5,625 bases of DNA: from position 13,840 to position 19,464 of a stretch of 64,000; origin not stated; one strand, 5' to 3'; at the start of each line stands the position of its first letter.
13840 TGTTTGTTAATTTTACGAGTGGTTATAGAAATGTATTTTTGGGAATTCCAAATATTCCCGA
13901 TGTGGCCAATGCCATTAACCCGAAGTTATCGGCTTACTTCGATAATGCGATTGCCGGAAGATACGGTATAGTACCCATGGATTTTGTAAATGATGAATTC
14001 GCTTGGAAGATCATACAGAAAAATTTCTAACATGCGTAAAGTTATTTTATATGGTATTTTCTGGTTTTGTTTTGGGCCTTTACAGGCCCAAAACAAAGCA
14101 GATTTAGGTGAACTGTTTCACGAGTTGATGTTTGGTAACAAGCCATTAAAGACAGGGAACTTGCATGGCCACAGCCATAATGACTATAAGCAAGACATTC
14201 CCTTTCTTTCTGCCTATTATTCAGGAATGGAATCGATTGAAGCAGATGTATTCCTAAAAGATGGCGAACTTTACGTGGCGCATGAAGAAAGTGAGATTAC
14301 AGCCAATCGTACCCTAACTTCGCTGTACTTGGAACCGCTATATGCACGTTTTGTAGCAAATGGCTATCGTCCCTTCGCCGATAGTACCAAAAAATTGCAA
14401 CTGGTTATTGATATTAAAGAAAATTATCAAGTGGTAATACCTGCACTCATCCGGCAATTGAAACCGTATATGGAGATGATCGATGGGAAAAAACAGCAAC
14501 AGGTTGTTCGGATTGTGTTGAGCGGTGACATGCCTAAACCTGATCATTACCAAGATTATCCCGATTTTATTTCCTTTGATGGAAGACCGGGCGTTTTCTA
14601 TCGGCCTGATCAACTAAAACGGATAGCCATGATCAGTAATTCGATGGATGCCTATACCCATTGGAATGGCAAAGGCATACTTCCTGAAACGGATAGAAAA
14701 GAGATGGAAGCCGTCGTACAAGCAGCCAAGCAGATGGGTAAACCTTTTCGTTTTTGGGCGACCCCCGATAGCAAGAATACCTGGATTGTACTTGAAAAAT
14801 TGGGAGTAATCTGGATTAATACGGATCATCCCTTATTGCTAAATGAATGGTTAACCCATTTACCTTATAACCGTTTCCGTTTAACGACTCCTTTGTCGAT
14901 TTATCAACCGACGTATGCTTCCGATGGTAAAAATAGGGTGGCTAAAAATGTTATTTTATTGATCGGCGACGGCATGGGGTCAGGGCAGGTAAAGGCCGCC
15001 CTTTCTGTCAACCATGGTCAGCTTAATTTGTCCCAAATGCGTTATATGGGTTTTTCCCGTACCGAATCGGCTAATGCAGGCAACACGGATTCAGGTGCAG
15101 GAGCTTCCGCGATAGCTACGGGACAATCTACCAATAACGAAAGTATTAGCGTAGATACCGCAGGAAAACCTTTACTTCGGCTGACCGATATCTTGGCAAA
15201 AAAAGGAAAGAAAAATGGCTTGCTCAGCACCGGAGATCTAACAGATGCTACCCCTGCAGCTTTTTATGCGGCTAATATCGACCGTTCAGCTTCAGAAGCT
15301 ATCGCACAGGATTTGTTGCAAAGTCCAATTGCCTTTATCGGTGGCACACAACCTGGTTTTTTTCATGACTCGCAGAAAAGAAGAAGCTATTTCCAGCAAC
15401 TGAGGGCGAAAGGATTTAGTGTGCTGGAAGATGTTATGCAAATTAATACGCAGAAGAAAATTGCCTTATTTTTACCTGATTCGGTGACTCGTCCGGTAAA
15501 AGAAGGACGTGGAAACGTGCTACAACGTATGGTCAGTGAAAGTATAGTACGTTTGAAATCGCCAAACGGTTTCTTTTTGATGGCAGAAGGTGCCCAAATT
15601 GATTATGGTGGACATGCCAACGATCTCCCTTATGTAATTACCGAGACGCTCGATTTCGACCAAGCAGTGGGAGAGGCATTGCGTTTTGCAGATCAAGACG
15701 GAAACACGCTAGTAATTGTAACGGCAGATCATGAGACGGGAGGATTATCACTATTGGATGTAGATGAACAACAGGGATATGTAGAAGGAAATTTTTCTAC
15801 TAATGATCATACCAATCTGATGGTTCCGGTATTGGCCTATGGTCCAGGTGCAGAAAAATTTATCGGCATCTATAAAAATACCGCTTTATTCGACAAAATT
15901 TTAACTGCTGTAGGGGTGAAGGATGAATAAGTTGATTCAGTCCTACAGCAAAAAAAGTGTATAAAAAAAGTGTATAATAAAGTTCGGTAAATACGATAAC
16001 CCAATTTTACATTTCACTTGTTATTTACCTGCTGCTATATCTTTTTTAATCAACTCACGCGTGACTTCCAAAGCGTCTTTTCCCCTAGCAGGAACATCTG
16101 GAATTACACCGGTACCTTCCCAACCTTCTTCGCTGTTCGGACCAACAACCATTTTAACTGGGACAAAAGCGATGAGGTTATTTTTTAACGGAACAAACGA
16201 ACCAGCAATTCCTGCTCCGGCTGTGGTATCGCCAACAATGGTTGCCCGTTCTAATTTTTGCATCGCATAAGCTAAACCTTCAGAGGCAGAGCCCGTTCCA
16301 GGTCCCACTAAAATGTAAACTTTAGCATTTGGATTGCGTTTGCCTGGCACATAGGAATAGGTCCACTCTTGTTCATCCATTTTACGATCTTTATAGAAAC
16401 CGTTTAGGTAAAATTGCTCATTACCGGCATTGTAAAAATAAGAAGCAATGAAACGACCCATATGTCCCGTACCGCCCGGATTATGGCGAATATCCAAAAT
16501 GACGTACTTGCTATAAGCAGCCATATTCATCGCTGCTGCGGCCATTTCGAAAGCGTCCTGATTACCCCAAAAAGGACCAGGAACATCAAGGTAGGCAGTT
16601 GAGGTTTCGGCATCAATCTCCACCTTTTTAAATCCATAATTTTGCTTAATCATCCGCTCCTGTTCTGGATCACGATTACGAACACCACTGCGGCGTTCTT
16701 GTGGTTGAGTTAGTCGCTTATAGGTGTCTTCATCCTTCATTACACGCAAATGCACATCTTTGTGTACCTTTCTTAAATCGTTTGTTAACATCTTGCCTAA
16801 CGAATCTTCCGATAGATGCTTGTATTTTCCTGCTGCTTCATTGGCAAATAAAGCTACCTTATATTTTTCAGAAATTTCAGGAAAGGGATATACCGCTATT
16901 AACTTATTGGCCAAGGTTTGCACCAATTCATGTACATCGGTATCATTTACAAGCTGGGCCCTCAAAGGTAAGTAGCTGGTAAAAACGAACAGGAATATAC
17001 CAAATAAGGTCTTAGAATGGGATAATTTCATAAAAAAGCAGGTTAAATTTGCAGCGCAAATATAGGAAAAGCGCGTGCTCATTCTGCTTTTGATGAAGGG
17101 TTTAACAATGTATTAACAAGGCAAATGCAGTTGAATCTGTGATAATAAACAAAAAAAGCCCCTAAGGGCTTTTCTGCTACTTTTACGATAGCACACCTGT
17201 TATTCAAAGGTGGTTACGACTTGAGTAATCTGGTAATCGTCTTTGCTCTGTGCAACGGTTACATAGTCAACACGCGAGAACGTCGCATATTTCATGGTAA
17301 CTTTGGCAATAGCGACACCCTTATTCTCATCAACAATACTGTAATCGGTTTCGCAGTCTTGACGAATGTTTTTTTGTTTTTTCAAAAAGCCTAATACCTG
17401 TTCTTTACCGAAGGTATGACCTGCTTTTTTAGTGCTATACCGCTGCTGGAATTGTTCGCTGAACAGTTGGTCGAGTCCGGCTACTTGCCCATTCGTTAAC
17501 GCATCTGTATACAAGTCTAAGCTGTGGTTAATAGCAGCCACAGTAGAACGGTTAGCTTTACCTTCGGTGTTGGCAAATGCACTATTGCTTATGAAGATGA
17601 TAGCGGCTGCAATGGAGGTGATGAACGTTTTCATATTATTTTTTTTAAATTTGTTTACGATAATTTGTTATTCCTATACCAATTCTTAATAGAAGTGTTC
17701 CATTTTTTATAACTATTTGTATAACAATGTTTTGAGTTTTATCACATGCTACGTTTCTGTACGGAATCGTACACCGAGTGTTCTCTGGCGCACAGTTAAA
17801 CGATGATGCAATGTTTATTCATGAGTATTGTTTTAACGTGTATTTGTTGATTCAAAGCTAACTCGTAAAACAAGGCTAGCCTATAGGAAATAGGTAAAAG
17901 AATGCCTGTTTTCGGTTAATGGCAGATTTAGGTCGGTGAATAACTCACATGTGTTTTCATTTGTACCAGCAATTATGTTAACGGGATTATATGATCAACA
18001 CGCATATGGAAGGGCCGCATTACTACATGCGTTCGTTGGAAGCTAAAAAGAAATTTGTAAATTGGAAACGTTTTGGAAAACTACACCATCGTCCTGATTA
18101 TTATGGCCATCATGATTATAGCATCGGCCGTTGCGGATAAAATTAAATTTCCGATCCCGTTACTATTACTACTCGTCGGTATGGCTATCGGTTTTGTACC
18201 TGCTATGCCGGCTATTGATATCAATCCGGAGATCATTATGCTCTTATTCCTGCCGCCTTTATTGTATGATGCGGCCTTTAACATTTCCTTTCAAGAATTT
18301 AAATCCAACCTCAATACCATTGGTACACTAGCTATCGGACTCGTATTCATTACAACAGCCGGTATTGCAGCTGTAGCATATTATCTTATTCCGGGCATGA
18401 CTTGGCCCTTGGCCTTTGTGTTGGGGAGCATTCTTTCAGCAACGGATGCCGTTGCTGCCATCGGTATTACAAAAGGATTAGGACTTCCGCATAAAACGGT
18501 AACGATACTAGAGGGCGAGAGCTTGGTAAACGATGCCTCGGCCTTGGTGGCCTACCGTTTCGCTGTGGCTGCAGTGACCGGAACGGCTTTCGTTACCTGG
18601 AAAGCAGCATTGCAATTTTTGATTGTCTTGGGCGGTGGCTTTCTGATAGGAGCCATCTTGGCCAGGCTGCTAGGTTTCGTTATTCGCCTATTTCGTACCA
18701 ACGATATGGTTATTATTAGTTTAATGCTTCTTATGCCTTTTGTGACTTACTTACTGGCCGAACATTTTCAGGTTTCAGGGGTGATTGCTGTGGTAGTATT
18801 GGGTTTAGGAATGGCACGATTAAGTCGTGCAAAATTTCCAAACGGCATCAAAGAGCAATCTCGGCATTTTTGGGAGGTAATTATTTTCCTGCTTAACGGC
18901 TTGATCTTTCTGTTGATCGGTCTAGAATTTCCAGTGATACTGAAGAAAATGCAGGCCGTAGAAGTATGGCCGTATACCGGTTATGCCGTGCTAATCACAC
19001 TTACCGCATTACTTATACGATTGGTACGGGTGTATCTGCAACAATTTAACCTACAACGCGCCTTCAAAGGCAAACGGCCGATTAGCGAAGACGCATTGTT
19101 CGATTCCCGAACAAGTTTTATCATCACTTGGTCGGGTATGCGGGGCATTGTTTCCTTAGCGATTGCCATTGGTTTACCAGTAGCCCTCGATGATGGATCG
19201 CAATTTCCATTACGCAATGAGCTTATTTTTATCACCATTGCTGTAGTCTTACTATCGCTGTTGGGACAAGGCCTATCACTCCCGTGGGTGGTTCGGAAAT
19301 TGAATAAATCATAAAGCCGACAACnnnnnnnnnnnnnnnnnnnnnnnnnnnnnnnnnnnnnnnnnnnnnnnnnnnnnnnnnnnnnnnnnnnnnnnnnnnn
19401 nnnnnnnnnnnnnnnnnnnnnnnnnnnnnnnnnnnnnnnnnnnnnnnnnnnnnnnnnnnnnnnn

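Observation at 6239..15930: SusC/SusD-type locus whose cargo enzymes are PLC-type phosphodiesterases and an alkaline phosphatase, not glycoside hydrolases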

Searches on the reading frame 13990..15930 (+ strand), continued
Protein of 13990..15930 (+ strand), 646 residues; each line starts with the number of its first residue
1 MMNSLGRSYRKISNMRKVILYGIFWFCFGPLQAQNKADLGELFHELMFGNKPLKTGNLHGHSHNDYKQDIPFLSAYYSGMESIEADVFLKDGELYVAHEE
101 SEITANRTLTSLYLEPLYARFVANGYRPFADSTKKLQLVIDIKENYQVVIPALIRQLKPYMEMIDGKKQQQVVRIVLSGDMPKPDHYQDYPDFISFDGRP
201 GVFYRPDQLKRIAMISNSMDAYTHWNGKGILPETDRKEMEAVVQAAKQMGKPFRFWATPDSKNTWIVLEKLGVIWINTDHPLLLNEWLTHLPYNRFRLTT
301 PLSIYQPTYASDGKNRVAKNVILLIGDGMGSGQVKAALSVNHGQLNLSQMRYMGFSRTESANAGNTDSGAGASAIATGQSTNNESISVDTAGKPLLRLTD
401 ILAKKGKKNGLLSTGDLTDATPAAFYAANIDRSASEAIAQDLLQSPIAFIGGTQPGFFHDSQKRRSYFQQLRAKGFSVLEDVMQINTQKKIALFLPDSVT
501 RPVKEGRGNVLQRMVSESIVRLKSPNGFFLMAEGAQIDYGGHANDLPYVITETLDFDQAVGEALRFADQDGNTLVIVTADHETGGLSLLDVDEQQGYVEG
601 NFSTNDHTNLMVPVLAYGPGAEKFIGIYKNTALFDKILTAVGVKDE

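Call 74: find_encoding_contigs(protein=P0254, flank=9000, max_places=2)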
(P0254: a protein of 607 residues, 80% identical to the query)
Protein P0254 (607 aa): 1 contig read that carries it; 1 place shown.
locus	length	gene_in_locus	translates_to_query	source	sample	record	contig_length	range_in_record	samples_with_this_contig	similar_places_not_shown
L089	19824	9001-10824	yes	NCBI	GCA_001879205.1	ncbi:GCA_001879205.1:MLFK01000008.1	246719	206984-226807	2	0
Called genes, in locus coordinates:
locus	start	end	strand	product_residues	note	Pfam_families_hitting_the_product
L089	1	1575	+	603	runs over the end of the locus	PF05947:T6SS_TssF (weak)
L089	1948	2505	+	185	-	PF07638:Sigma70_ECF (weak), PF04542:Sigma70_r2, PF08281:Sigma70_r4_2, PF04545:Sigma70_r4, PF00196:GerE (weak)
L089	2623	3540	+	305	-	PF04773:FecR, PF16344:FecR_C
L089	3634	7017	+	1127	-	PF07660:STN (weak), PF16344:FecR_C (weak), PF13715:CarbopepD_reg_2, PF07715:Plug, PF00593:TonB_dep_Rec_b-barrel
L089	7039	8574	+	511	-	PF14322:SusD-like_3, PF07980:SusD_RagB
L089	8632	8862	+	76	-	-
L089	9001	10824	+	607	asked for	PF00245:Alk_phosphatase, PF01663:Phosphodiest (faint), PF01676:Metalloenzyme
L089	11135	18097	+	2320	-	PF12799:LRR_4 (weak), PF13855:LRR_8 (weak), PF13855:LRR_8, PF23598:LRR_14, PF23598:LRR_14, PF13855:LRR_8, PF13855:LRR_8, PF18962:Por_Secre_tail, +18 more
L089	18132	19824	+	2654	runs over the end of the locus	PF07705:CARDB (weak), PF13620:CarboxypepD_reg (weak)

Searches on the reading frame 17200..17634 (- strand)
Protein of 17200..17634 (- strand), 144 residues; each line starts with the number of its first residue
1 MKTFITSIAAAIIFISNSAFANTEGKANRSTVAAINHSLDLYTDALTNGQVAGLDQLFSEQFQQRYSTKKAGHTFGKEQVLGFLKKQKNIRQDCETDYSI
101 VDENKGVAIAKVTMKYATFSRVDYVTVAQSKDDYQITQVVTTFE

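Call 8: search_protein_families(library=pfam, proteins=[window:17200-17634:-], max_evalue=0.001)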
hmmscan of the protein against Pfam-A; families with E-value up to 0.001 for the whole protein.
window:17200-17634:- (144 aa): 2 families
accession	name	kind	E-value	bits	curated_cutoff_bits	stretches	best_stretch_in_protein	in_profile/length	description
PF12893.14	Lumazine_bd_2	-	8.3e-07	30.2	22.1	1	31-137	2-111/116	Putative lumazine-binding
PF12680.13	SnoaL_2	-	9.1e-05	23.4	27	1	42-128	4-92/102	SnoaL-like domain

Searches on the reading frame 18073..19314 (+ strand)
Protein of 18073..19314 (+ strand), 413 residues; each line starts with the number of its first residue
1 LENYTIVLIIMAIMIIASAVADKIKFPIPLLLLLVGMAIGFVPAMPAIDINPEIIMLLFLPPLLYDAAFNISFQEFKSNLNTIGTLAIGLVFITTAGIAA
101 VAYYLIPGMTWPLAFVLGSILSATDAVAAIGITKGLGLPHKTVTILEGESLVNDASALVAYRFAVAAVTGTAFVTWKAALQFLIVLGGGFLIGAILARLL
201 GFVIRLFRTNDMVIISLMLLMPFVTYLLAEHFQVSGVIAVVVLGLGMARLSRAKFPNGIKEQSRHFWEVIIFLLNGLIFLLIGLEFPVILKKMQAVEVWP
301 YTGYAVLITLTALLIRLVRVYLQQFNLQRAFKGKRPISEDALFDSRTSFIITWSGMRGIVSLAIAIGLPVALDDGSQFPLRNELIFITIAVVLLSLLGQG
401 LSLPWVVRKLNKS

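Call 8: search_protein_families(library=pfam, proteins=[window:18073-19314:+], max_evalue=0.001)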
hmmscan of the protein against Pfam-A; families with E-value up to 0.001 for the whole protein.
window:18073-19314:+ (413 aa): 1 family
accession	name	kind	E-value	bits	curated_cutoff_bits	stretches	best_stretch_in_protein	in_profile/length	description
PF00999.27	Na_H_Exchanger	-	6.8e-66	223.1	26.2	1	13-409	3-375/375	Sodium/hydrogen exchanger, transmembrane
